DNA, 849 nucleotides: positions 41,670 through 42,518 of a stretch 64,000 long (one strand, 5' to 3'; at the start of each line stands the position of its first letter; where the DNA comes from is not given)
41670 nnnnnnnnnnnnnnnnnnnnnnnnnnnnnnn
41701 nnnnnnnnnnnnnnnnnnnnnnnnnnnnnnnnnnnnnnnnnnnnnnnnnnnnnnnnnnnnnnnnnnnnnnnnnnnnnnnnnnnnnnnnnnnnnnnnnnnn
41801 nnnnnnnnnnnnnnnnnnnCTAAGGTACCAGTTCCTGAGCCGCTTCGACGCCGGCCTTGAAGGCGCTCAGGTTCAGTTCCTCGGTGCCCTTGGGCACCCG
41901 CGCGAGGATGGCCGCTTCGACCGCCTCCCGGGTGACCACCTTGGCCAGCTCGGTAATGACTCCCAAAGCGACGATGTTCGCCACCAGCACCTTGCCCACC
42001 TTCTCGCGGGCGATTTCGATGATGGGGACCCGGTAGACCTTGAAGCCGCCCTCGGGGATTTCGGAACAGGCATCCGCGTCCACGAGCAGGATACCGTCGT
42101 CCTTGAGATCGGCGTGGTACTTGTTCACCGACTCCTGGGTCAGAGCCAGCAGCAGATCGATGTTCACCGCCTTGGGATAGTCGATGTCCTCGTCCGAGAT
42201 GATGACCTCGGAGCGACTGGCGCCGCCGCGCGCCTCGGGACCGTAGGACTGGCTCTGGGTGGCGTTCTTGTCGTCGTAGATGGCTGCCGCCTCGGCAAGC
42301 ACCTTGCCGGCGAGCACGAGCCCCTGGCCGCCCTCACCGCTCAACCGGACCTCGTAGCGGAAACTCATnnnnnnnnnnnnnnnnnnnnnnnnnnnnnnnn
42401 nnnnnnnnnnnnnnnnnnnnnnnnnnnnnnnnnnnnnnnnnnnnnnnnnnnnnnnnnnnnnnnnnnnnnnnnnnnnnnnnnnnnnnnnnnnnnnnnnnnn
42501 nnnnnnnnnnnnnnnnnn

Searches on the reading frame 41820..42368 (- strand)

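Call 9: search_protein_families(library=pfam, proteins=[window:41820-42368:-])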
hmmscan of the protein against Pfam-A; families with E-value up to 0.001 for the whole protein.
window:41820-42368:- (182 aa): 1 family
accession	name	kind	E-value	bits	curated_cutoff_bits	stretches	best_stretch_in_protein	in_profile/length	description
PF01558.24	POR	-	5.4e-36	124.8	27.4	1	13-175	1-173/173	Pyruvate ferredoxin/flavodoxin oxidoreductase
